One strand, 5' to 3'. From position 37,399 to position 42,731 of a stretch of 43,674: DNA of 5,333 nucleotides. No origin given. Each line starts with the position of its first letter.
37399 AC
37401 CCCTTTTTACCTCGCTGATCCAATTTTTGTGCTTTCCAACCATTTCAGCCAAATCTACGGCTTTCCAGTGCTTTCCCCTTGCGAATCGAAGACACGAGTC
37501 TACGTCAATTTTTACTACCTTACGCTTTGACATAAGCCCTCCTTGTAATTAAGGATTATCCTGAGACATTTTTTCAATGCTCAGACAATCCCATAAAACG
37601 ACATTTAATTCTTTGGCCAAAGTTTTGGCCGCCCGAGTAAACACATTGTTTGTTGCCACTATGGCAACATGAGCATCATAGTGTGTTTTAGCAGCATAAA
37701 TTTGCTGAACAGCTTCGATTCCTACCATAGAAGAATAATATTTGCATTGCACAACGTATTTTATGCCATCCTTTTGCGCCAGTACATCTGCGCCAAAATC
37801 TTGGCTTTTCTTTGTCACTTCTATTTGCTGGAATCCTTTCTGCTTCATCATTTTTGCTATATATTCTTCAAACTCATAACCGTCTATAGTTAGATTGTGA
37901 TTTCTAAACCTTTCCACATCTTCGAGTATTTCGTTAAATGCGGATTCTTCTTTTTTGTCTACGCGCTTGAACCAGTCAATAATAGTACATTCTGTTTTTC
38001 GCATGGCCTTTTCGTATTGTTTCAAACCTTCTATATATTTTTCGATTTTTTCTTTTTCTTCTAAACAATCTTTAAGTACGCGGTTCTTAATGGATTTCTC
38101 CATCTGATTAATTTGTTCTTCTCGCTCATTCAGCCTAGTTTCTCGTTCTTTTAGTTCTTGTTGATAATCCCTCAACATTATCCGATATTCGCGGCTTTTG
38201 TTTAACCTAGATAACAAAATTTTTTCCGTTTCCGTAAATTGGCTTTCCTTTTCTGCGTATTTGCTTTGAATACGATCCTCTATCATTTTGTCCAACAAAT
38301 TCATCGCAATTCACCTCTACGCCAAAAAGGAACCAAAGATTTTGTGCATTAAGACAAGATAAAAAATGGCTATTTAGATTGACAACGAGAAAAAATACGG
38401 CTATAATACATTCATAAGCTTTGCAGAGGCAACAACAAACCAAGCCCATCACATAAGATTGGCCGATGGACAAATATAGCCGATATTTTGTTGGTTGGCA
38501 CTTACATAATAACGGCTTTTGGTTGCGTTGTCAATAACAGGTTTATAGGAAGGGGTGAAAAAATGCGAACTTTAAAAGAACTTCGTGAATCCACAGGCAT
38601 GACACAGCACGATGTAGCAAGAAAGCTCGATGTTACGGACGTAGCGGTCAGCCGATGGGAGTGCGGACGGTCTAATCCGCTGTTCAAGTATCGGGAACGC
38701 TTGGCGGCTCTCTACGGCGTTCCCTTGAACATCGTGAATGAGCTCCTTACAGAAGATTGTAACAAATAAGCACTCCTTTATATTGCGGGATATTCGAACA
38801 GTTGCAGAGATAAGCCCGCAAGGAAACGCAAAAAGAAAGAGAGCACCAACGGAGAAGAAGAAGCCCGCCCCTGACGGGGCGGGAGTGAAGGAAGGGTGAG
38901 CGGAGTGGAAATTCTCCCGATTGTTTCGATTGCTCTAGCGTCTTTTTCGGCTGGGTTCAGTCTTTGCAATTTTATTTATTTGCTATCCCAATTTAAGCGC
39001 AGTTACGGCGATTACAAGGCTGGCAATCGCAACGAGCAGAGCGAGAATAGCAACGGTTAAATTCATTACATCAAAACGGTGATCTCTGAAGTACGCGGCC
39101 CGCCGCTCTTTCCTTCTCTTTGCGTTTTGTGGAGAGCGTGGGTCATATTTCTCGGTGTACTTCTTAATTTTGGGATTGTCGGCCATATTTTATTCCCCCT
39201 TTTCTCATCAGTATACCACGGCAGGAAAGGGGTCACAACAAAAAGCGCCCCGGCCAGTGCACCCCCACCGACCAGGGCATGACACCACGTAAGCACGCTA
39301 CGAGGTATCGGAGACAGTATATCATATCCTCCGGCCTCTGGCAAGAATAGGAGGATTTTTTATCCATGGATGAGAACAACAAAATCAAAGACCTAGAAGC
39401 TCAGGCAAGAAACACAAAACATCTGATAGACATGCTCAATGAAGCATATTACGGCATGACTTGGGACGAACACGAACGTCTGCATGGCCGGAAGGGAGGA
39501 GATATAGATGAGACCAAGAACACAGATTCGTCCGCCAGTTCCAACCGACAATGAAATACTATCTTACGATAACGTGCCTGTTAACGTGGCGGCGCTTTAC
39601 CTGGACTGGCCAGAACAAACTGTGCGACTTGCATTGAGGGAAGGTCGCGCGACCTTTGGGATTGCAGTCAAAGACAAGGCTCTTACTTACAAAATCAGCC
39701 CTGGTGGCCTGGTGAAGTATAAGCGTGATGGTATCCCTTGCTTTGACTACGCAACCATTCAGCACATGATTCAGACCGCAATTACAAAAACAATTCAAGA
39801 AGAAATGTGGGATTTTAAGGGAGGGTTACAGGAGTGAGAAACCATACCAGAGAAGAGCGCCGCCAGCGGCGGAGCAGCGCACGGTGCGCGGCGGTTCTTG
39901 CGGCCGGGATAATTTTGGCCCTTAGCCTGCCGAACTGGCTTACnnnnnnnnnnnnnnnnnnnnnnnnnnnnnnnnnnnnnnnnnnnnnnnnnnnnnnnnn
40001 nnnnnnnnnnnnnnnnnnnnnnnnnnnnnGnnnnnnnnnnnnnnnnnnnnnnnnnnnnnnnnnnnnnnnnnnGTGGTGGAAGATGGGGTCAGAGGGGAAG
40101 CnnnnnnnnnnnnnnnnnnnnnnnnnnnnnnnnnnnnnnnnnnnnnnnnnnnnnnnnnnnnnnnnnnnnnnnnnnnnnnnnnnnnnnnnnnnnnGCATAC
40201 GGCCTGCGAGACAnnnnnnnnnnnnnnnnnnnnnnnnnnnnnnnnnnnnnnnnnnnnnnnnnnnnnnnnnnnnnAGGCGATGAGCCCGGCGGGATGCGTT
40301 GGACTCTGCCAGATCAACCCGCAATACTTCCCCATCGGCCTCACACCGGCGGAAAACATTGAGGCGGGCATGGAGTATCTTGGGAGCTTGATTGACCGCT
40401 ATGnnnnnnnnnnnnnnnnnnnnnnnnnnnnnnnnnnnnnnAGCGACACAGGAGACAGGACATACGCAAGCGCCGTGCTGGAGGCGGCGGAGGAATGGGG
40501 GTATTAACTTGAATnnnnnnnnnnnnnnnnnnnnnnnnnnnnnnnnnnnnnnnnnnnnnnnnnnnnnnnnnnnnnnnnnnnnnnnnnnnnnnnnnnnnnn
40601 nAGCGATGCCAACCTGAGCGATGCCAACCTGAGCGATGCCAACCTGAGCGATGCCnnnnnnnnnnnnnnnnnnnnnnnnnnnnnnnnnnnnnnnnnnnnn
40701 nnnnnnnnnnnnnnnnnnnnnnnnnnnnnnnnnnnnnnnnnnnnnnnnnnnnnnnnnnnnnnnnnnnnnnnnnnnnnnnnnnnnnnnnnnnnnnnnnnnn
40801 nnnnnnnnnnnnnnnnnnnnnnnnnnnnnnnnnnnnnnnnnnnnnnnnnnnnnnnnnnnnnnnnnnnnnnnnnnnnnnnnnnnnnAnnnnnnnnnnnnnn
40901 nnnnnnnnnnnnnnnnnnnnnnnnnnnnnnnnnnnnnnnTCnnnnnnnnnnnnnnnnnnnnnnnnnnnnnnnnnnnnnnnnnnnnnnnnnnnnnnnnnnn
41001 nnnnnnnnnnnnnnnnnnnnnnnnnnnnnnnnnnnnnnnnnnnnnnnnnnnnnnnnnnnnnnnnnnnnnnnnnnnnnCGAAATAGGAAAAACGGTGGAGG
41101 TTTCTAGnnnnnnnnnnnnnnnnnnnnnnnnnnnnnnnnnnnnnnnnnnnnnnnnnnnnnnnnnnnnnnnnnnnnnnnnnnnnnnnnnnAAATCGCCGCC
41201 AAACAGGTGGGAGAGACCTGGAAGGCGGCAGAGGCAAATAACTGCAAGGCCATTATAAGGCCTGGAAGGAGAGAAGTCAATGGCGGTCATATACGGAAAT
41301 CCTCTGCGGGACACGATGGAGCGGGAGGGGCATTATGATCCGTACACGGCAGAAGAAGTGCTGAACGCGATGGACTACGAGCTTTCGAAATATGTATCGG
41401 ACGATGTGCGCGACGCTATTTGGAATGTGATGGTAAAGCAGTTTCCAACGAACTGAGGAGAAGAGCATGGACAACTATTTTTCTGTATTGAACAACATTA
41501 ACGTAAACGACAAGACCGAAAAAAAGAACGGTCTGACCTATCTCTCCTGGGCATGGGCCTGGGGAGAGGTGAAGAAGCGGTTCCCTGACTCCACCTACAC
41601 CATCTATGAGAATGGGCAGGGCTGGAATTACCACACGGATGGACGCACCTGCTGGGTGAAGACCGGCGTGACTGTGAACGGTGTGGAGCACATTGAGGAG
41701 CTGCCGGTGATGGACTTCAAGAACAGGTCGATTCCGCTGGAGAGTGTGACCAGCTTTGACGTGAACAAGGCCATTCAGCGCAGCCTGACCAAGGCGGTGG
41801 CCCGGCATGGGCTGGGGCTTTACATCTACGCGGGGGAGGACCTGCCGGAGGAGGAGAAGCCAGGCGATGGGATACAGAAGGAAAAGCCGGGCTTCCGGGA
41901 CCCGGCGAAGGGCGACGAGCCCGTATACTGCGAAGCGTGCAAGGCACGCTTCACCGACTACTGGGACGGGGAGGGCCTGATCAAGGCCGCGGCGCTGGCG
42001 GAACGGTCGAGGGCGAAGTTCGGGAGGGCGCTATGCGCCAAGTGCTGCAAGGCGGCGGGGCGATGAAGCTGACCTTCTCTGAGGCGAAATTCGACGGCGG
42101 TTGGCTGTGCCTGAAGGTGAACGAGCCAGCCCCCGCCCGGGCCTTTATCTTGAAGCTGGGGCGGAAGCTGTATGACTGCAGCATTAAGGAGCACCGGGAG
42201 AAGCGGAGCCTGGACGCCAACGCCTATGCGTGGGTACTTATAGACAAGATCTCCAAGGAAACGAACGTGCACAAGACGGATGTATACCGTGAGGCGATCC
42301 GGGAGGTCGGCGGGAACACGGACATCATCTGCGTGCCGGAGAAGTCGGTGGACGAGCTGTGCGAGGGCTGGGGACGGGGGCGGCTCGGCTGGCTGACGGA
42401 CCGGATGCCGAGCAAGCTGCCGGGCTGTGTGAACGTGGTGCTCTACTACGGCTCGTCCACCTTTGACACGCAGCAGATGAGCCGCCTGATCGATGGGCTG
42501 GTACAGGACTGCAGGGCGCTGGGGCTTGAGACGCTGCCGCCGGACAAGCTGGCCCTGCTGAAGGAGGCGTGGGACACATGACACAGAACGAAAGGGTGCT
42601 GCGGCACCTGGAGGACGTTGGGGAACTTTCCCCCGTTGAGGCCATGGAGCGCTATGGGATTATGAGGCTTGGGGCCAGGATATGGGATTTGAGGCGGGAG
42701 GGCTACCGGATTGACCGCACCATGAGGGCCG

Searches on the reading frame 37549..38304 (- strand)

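Call 67: search_protein_families(library=phrogs, proteins=[window:37549-38304:-], max_evalue=0.00001)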
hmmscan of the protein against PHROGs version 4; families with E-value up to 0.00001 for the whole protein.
window:37549-38304:- (251 aa): 2 families
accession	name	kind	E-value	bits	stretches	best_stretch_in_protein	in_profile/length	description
phrog_19856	-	unknown function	2.4e-14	54.5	1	131-246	62-177/192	-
phrog_33422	-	unknown function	2.3e-07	31.5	1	140-240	111-212/220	-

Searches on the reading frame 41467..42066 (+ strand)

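Call 67: search_protein_families(library=phrogs, proteins=[window:41467-42066:+], max_evalue=0.00001)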
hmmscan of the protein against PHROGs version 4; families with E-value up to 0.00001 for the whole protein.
window:41467-42066:+ (199 aa): 2 families
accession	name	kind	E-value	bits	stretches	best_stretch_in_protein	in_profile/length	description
phrog_659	-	DNA, RNA and nucleotide metabolism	7.6e-61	206.3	1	3-131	5-140/205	Sak-like ssDNA annealing protein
phrog_8492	-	DNA, RNA and nucleotide metabolism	1.2e-44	153.9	1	2-133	20-162/269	Sak-like ssDNA annealing protein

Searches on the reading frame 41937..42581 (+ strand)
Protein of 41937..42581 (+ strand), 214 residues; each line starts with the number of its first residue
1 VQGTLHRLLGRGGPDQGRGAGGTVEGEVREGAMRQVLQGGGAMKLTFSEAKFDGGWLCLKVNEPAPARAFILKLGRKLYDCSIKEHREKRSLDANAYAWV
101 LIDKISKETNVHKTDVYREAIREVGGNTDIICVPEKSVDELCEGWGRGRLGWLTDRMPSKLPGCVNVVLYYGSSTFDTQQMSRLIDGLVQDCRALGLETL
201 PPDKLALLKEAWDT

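Call 67: search_protein_families(library=phrogs, proteins=[window:41937-42581:+], max_evalue=0.00001)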
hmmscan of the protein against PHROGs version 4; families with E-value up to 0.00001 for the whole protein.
window:41937-42581:+ (214 aa): 1 family
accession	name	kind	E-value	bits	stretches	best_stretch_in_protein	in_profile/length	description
phrog_72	-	DNA, RNA and nucleotide metabolism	9.4e-16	59.3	1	77-213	39-156/161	NinB/ Orf homologous recombination mediator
